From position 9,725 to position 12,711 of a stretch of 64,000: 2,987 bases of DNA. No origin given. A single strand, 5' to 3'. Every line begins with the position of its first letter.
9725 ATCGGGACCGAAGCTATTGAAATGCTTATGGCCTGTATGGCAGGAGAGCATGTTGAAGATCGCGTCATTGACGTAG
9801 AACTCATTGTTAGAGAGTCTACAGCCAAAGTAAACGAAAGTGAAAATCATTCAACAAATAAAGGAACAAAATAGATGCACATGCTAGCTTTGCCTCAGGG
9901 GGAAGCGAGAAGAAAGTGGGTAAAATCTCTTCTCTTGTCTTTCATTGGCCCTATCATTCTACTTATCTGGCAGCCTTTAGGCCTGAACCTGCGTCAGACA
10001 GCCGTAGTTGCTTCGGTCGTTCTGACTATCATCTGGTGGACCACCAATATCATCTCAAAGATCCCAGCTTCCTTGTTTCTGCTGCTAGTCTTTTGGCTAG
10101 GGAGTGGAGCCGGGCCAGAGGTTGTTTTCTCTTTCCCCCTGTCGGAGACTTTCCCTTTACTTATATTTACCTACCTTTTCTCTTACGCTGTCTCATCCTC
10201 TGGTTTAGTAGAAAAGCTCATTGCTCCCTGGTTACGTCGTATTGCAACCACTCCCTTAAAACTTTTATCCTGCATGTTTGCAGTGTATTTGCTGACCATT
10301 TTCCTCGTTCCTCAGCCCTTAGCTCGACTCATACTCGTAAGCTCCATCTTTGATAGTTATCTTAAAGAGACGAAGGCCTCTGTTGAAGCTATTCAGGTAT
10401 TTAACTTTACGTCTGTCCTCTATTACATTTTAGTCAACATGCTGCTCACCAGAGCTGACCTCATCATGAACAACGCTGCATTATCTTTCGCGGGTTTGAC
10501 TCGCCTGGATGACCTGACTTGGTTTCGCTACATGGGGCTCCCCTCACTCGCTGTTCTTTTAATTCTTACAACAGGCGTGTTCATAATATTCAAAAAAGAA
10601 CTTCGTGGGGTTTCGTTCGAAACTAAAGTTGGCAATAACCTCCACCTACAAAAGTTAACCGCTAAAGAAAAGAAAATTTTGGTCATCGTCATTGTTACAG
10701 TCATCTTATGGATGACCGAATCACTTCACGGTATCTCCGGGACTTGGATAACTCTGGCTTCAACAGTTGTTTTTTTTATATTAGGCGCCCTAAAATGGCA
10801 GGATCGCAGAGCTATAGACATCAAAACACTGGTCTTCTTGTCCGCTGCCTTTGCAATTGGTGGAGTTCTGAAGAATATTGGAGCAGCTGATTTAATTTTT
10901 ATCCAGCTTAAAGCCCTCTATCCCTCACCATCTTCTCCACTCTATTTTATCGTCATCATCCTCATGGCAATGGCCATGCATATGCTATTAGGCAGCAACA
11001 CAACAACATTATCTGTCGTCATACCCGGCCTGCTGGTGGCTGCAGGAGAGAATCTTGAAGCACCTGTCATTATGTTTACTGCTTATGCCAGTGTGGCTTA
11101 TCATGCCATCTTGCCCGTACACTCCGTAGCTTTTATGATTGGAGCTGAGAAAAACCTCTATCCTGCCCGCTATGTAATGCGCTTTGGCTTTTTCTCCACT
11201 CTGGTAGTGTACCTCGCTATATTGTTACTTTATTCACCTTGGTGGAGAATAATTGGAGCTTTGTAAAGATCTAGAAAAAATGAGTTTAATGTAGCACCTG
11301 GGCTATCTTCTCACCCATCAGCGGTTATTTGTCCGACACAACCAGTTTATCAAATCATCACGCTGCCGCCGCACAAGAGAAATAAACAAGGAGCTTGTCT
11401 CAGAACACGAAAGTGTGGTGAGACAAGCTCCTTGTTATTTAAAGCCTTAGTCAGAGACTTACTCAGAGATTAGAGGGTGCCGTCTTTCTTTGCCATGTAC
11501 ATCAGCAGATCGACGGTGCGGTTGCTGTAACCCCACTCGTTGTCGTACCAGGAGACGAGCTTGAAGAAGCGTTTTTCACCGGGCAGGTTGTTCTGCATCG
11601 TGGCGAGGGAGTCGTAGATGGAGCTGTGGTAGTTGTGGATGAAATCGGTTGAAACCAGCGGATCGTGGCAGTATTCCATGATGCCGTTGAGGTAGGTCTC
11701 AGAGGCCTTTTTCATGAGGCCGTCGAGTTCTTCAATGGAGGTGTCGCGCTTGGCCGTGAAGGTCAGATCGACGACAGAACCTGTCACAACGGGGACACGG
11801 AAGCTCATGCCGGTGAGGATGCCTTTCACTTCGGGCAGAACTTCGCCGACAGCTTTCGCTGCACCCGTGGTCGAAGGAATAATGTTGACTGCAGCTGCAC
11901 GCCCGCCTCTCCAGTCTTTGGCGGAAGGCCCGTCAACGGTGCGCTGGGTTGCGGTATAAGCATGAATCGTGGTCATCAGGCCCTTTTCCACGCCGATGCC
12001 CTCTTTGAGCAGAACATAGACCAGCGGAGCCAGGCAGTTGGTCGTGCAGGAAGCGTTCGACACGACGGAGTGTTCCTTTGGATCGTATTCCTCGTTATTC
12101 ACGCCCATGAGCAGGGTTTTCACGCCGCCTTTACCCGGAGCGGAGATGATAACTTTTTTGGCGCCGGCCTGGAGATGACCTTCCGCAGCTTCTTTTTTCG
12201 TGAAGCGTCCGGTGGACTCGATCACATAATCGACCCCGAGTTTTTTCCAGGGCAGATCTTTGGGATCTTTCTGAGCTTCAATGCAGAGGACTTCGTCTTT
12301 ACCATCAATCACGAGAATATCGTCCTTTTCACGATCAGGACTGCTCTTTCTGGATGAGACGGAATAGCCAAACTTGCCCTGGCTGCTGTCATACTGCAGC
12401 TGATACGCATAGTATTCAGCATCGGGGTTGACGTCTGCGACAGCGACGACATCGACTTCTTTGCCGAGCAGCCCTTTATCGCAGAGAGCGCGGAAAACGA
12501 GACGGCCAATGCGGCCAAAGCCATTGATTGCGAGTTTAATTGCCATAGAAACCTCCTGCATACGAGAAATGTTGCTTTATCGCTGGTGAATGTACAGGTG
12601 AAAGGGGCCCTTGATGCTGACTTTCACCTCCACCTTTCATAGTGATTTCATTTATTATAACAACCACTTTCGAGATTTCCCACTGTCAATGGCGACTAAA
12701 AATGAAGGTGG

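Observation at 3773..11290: AT-richer island: TctCBA transporter, EPSP-synthase-like enzyme, LacI regulator and anion permease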

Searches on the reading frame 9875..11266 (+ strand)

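Call 6: search_protein_families(library=pfam, proteins=[window:9875-11266:+])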
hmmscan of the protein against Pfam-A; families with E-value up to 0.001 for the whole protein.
window:9875-11266:+ (463 aa): 2 families
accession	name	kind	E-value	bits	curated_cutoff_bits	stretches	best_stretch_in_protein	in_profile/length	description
PF00939.25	Na_sulph_symp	-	5.5e-20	72.3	27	1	13-462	2-471/472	Sodium:sulfate symporter transmembrane region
PF03600.22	CitMHS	-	2.1e-07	30.8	31.9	1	52-391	1-319/336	Citrate transporter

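Call 7: search_protein_families(library=ncbifam, proteins=[window:9875-11266:+])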
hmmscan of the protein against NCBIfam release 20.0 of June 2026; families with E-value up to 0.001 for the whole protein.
window:9875-11266:+ (463 aa): 1 family
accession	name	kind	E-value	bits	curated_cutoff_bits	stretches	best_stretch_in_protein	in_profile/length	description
TIGR00785.1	dass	subfamily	6.7e-18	64.6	198.6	1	19-457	13-444/444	DASS family sodium-coupled anion symporter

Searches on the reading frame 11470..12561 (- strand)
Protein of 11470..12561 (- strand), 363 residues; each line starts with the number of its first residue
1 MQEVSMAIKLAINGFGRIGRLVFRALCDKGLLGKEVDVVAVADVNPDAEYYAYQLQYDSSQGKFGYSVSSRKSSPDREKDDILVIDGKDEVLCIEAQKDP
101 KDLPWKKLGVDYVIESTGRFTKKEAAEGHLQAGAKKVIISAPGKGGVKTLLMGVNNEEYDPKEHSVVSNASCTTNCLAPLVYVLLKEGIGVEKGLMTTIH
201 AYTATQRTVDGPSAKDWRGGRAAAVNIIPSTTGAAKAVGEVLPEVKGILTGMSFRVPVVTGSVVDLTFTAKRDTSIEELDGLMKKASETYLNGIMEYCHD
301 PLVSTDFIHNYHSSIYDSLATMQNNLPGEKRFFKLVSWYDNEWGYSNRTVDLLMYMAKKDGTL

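Call 6: search_protein_families(library=pfam, proteins=[window:11470-12561:-])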
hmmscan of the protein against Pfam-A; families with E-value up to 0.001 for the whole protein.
window:11470-12561:- (363 aa): 2 families
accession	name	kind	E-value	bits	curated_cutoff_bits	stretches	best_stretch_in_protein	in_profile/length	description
PF02800.25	Gp_dh_C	-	2.8e-60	202.9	24.4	1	177-339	1-158/158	Glyceraldehyde 3-phosphate dehydrogenase, C-terminal domain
PF00044.30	Gp_dh_N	-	1.5e-27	96.2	31.7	1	8-123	1-101/101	Glyceraldehyde 3-phosphate dehydrogenase, NAD binding domain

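Call 46: find_homologous_proteins(query=window:11470-12561:-, max_evalue=1e-50)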
Query window:11470-12561:- (363 aa): 8000 proteins with E <= 1e-50 among 8000 candidates; the best 120 are listed.
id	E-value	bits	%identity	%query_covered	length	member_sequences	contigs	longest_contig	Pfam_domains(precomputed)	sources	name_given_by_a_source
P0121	9.5e-239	809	99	100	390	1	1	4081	PF02800.26,PF00044.31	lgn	-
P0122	1.3e-237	806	99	99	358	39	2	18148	PF02800.26,PF00044.31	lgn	-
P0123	1.4e-206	704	87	97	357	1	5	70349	PF02800.26,PF00044.31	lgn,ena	-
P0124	4.0e-195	666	82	98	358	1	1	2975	PF02800.26,PF00044.31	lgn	-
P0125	5.2e-194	662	82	98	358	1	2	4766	PF02800.26,PF00044.31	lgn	-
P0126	1.0e-185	635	76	99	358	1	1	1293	PF02800.26,PF00044.31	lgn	-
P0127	2.2e-184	631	77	99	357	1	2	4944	PF02800.26,PF00044.31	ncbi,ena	-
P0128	4.0e-184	630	77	99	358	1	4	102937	PF02800.26,PF00044.31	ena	-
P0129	2.7e-183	627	76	98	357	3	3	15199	PF02800.26,PF00044.31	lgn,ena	-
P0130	3.8e-183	627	77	99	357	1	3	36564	PF02800.26,PF00044.31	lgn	-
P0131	6.4e-183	626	76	98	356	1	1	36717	PF02800.26,PF00044.31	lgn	-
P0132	1.4e-182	625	78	98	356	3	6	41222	PF02800.26,PF00044.31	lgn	-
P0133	1.5e-182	625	76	99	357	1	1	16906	PF02800.26,PF00044.31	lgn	-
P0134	2.1e-182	624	77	98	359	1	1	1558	PF02800.26,PF00044.31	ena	-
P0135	2.5e-182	624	76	98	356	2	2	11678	PF02800.26,PF00044.31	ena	-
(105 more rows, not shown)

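Call 47: find_encoding_contigs(protein=P0123, flank=10000, max_places=3)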
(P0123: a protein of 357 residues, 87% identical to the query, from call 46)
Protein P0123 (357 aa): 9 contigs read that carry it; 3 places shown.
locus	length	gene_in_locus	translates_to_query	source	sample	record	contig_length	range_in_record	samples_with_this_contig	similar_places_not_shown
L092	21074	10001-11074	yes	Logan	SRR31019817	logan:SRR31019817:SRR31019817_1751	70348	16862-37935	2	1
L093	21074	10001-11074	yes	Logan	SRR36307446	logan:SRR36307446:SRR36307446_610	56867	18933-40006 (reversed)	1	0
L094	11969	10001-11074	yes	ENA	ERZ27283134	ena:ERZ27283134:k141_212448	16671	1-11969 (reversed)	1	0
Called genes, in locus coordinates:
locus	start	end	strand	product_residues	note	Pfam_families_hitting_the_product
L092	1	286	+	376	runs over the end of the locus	PF01628:HrcA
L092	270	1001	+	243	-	PF01025:GrpE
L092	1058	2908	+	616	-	PF00012:HSP70, PF06723:MreB_Mbl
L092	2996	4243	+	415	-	PF00226:DnaJ, PF01556:DnaJ_C, PF00684:DnaJ_CXXCXGXG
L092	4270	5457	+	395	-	PF06325:PrmA, PF05175:MTS, PF13489:Methyltransf_23, PF02475:TRM5-TYW2_MTfase (weak), PF13847:Methyltransf_31 (weak), PF13649:Methyltransf_25 (weak)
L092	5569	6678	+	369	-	PF01571:GCV_T, PF08669:GCV_T_C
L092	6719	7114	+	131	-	PF01597:GCV_H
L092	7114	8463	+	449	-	PF02347:GDC-P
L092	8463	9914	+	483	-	PF02347:GDC-P, PF21478:GcvP2_C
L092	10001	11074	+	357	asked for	PF00044:Gp_dh_N, PF02800:Gp_dh_C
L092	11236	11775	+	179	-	PF02482:Ribosomal_S30AE, PF16321:Ribosom_S30AE_C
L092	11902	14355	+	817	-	PF00580:UvrD-helicase, PF01443:Viral_helicase1 (faint), PF13245:AAA_19, PF13361:UvrD_C, PF13538:UvrD_C_2 (weak)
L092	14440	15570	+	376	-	PF01966:HD, PF13286:HD_assoc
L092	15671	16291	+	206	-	PF12917:YfbR-like, PF13023:HD_3, PF01966:HD (weak)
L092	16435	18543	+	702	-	PF08239:SH3_3, PF00404:Dockerin_1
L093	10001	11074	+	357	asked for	PF00044:Gp_dh_N, PF02800:Gp_dh_C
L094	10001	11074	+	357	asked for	PF00044:Gp_dh_N, PF02800:Gp_dh_C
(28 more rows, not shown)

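Call 48: find_encoding_contigs(protein=P0122, flank=10000, max_places=2)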
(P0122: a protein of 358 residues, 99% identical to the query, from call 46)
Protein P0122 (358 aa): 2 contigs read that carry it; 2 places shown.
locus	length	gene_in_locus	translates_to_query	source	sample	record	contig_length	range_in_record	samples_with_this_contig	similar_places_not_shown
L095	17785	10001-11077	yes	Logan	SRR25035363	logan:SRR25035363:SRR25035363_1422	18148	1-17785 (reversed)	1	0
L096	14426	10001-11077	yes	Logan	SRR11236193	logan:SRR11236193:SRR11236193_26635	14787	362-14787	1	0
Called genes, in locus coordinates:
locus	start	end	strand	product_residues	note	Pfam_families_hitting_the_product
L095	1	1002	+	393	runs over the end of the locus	PF01628:HrcA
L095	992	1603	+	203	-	PF01025:GrpE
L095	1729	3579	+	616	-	PF00012:HSP70, PF06723:MreB_Mbl, PF00012:HSP70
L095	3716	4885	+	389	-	PF00226:DnaJ, PF01556:DnaJ_C, PF00684:DnaJ_CXXCXGXG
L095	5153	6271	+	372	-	PF01571:GCV_T, PF08669:GCV_T_C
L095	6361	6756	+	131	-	PF01597:GCV_H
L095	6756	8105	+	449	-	PF02347:GDC-P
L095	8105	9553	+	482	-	PF02347:GDC-P, PF00266:Aminotran_5 (weak), PF21478:GcvP2_C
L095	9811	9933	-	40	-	-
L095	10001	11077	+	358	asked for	PF00044:Gp_dh_N, PF02800:Gp_dh_C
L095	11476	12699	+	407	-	PF13173:AAA_14, PF13635:DUF4143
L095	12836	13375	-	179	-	PF02482:Ribosomal_S30AE, PF16321:Ribosom_S30AE_C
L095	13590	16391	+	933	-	PF00580:UvrD-helicase, PF13245:AAA_19, PF13604:AAA_30 (faint), PF01443:Viral_helicase1 (faint), PF13361:UvrD_C, PF13538:UvrD_C_2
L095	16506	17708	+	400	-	PF01966:HD, PF13286:HD_assoc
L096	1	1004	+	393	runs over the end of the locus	PF01628:HrcA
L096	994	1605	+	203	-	PF01025:GrpE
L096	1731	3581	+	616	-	PF00012:HSP70, PF06723:MreB_Mbl, PF00012:HSP70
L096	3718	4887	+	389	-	PF00226:DnaJ, PF01556:DnaJ_C, PF00684:DnaJ_CXXCXGXG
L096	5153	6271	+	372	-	PF01571:GCV_T, PF08669:GCV_T_C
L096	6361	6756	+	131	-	PF01597:GCV_H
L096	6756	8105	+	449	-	PF02347:GDC-P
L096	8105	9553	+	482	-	PF02347:GDC-P, PF00266:Aminotran_5 (weak), PF21478:GcvP2_C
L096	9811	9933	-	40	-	-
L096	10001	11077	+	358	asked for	PF00044:Gp_dh_N, PF02800:Gp_dh_C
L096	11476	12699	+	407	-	PF13173:AAA_14, PF13635:DUF4143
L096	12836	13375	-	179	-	PF02482:Ribosomal_S30AE, PF16321:Ribosom_S30AE_C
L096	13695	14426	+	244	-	?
